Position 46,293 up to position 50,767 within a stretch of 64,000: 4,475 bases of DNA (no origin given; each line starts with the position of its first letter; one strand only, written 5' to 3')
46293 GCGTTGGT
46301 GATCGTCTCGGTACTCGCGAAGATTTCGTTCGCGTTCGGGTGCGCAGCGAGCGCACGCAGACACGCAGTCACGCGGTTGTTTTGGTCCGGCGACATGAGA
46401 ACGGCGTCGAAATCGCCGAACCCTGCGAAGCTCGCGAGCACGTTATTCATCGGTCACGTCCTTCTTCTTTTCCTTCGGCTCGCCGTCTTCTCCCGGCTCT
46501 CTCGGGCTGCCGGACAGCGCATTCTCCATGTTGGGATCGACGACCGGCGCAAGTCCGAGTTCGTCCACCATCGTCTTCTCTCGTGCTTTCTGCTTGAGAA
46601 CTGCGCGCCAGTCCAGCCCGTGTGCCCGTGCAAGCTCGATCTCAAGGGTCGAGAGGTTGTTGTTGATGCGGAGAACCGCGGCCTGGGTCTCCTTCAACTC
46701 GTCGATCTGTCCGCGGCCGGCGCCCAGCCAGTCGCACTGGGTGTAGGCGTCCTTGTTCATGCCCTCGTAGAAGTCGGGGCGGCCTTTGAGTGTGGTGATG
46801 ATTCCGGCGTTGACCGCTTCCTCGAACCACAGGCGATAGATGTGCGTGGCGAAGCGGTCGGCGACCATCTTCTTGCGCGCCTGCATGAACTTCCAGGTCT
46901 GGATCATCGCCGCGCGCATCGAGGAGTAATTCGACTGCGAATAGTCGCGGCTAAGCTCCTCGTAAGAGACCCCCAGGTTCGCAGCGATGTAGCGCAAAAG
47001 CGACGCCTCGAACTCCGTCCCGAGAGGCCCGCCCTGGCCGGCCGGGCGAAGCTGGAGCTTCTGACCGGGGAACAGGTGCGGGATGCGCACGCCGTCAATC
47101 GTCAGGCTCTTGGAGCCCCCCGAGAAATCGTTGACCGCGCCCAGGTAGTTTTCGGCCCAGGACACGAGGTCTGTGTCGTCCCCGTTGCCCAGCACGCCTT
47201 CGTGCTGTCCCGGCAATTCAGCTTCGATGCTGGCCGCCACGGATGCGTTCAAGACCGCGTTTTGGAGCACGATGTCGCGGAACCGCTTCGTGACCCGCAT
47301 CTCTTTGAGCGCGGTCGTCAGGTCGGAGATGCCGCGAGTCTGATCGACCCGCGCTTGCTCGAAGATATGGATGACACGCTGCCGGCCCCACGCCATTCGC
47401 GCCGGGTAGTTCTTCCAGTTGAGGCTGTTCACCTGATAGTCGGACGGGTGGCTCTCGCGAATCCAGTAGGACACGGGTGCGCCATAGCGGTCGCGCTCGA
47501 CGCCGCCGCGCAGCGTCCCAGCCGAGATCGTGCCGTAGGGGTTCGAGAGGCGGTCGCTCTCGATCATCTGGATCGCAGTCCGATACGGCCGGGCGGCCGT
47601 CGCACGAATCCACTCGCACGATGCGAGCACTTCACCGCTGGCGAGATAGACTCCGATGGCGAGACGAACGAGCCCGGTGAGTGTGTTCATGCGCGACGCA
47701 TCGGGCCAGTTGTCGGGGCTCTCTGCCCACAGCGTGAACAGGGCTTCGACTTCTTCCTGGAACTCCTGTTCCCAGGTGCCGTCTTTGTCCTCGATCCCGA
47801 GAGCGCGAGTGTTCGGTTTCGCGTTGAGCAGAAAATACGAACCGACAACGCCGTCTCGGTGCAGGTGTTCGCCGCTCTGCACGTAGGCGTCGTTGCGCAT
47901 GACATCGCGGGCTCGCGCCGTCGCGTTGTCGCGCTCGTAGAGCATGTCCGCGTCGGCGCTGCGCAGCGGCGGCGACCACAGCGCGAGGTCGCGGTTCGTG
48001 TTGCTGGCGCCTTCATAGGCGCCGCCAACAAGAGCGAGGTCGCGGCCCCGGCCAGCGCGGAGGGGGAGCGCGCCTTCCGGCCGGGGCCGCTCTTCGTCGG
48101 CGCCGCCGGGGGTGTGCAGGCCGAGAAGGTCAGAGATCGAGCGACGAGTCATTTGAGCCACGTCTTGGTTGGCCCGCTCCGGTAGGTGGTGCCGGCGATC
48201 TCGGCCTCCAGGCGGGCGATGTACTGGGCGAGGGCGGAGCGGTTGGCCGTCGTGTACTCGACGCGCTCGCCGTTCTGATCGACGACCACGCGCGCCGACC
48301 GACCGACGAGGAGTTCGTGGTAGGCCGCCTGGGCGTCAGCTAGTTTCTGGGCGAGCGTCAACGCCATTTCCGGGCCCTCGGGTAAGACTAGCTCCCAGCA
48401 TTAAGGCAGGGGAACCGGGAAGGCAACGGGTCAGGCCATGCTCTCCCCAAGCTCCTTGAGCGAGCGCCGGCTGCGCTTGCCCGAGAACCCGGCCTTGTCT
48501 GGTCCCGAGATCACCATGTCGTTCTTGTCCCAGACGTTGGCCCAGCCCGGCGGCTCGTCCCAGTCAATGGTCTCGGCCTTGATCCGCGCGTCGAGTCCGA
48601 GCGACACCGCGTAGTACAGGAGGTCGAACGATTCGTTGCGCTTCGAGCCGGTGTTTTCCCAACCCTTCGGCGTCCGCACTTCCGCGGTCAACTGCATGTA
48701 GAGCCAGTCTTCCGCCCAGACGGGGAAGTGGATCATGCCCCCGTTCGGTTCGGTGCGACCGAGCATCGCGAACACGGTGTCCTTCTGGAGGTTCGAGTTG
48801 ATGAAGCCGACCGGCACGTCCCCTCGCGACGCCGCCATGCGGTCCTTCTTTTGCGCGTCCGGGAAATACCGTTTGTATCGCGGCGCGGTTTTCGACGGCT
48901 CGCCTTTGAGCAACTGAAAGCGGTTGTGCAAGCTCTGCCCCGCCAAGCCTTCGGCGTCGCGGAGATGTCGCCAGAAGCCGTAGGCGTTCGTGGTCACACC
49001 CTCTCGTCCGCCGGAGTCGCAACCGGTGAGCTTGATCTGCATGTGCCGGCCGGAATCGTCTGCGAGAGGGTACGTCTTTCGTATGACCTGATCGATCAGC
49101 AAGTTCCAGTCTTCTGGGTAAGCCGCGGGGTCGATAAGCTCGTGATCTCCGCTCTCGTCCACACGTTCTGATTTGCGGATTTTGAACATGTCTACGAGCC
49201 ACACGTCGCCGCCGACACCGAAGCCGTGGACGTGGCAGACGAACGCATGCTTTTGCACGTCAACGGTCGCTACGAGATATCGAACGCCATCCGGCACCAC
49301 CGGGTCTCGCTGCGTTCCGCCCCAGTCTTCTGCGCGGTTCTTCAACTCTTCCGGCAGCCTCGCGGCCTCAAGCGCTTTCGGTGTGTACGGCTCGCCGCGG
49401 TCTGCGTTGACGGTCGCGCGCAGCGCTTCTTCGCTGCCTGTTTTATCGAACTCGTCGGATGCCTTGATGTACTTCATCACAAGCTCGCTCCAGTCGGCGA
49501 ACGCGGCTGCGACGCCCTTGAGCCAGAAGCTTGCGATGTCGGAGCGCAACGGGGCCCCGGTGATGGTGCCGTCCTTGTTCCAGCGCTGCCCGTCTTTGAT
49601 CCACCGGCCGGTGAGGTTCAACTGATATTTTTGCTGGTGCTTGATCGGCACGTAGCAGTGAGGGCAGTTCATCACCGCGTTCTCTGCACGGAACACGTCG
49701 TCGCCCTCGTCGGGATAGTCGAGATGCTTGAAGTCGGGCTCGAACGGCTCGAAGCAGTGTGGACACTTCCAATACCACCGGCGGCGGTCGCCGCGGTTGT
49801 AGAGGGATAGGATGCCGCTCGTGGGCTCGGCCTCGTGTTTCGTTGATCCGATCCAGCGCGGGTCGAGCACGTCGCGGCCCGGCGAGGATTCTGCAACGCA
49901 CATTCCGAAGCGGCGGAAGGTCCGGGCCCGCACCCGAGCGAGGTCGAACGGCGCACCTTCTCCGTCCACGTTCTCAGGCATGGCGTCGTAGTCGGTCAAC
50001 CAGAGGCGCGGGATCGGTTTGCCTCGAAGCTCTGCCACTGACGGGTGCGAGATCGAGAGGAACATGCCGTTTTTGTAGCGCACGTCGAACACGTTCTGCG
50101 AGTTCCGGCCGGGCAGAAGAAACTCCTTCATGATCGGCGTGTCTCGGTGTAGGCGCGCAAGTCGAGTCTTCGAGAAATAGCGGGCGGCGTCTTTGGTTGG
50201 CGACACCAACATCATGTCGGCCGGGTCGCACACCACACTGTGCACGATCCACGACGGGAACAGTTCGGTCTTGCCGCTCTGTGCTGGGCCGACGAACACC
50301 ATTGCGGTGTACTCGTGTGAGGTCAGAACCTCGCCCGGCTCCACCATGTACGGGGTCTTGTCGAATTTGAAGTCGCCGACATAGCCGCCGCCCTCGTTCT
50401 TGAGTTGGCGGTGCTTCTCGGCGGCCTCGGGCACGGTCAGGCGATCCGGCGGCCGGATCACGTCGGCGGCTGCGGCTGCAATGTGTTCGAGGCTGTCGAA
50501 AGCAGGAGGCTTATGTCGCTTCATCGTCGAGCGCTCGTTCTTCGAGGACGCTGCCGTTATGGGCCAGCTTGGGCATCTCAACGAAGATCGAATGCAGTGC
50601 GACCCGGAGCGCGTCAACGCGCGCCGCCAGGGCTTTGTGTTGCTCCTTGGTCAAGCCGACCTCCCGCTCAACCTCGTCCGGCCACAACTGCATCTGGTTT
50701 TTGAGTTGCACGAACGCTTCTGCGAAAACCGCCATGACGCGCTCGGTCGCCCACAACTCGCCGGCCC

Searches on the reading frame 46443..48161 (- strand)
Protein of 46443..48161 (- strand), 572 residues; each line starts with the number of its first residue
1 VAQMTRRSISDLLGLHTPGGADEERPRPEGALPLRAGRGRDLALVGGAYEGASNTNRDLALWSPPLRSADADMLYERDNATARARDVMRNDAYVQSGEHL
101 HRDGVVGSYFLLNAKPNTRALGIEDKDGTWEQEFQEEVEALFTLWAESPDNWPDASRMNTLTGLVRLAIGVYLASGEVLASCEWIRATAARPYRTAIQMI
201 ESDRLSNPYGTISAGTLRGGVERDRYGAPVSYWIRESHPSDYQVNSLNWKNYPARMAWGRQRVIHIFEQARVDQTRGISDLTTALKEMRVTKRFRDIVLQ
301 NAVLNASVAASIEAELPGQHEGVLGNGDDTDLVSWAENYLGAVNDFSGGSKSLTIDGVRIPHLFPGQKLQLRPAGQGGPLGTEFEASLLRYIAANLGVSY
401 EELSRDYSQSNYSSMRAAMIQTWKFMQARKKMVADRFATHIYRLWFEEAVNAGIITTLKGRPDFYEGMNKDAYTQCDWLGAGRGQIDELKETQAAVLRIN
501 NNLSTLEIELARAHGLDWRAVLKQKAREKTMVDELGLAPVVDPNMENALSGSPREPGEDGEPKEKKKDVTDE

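Call 9: search_protein_families(library=phrogs, proteins=[window:46443-48161:-], max_evalue=0.001)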
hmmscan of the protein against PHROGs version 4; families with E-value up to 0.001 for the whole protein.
window:46443-48161:- (572 aa): 6 families
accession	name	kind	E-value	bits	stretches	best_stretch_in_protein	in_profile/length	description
phrog_21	-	head and packaging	4.1e-129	433.4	1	29-561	32-529/1362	portal protein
phrog_537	-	head and packaging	2.5e-57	194.7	1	346-548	19-215/233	portal protein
phrog_3993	-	unknown function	1.1e-21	78.7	1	54-219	30-191/195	-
phrog_30178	-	head and packaging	2.3e-09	38.6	1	44-119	33-108/122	portal protein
phrog_5862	-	unknown function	2.6e-07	31.7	1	486-539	3-55/81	-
phrog_27056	-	unknown function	1.7e-06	28.9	1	47-109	23-85/135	-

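Call 12: search_dna_similar(query=window:46443-48161:-, collection=phages, mode=protein, max_evalue=1e-10)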
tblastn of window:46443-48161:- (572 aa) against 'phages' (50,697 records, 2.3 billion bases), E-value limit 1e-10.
Records with a match: 703; places in all: 708; records where one place covers at least 80% of the query: 536.
Best place of each record, by identity: <60% 703.
By first word of the organism name: Escherichia 113; Salmonella 92; Flavobacterium 78; Pseudomonas 44; Rhodobacter 34; Vibrio 28; Klebsiella 26; Ralstonia 23; Proteus 21; Aeromonas 20; and 62 more.
By host as written in the record: - 101; Flavobacterium columnare 62; Escherichia coli 39; Rhodobacter capsulatus YW1 34; Pseudomonas aeruginosa 30; Salmonella enterica subsp. enterica serovar Typhimurium 25; Ralstonia solanacearum 21; Salmonella enterica 17; and 204 more.
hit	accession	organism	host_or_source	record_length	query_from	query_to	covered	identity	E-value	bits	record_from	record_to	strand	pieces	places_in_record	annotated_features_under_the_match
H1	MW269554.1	Achromobacter phage vB_AchrS_AchV4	-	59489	45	554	89%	56.5%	2e-173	550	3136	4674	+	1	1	portal protein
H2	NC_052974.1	Achromobacter phage vB_AchrS_AchV4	-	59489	45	554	89%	56.5%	2e-173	550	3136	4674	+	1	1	portal protein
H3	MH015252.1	Ruegeria phage vB_RpoS-V18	Ruegeria pomeroyi DSS-3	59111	40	554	90%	55.4%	1e-180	571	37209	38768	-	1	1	portal protein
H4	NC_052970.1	Ruegeria phage vB_RpoS-V18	Ruegeria pomeroyi DSS-3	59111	40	554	90%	55.4%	1e-180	571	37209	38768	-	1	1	portal protein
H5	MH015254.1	Ruegeria phage vB_RpoS-V11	Ruegeria pomeroyi DSS-3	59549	40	554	90%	55.4%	1e-180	571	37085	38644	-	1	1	portal protein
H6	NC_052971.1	Ruegeria phage vB_RpoS-V11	Ruegeria pomeroyi DSS-3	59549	40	554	90%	55.4%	1e-180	571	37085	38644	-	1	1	portal protein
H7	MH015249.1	Ruegeria phage vB_RpoS-V7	Ruegeria pomeroyi DSS-3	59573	40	554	90%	55.4%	1e-180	571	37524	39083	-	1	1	portal protein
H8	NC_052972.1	Ruegeria phage vB_RpoS-V7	Ruegeria pomeroyi DSS-3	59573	40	554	90%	55.4%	1e-180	571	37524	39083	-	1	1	portal protein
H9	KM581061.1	Ruegeria phage DSS3-P1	Ruegeria pomeroyi DSS-3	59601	40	554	90%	55.4%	1e-180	571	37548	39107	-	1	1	portal protein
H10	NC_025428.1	Ruegeria phage DSS3-P1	Ruegeria pomeroyi DSS-3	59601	40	554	90%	55.4%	1e-180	571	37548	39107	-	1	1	portal protein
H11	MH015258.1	Ruegeria phage vB_RpoS-V16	Ruegeria pomeroyi DSS-3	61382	40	554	90%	55.4%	2e-180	570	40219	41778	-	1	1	portal protein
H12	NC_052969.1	Ruegeria phage vB_RpoS-V16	Ruegeria pomeroyi DSS-3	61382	40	554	90%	55.4%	2e-180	570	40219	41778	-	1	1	portal protein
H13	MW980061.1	Rhizobium phage RHph_X2_30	Sinorhizobium americanum X2_30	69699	7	551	95%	51.2%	1e-159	511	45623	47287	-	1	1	capsid portal protein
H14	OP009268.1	Rhodobacter phage RcCWillis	Rhodobacter capsulatus YW1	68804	5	554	96%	50.1%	3e-163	521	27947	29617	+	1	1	portal protein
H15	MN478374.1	Bacteriophage Phobos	-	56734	9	553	95%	50.4%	4e-157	503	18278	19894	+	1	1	portal protein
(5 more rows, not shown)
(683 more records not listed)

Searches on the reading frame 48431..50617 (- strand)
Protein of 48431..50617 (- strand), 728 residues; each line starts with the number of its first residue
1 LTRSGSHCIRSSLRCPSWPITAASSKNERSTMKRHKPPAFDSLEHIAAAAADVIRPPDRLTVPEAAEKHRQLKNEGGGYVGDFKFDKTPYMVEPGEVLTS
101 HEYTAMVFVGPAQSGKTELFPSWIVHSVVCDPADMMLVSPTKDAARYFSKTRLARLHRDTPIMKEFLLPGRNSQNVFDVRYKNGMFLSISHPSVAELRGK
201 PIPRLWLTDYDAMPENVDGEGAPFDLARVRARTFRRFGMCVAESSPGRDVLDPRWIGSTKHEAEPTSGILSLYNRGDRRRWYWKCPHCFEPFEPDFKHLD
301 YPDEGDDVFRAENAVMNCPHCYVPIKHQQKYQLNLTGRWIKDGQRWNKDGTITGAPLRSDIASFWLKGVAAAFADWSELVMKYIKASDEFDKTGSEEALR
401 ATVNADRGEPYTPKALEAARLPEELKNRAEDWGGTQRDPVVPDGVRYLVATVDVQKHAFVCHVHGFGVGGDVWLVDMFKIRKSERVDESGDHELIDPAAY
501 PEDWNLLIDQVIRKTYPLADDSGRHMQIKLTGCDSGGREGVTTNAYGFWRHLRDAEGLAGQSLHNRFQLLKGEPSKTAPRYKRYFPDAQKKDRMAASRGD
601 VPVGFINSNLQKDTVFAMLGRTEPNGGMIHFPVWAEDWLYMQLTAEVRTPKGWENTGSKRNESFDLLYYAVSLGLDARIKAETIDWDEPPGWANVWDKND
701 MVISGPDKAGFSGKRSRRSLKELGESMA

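Call 96: search_protein_families(library=pfam, proteins=[window:48431-50617:-], max_evalue=0.001)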
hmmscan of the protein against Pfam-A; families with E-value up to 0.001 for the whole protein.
window:48431-50617:- (728 aa): 2 families
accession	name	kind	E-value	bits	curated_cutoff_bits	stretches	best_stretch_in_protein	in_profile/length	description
PF05876.18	GpA_ATPase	-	4.4e-67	226.8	25.6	1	80-339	4-247/247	Phage terminase large subunit gpA, ATPase domain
PF20454.4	GpA_nuclease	-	4.8e-61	207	22.5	1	361-673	1-283/294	Terminase large subunit gpA, endonuclease domain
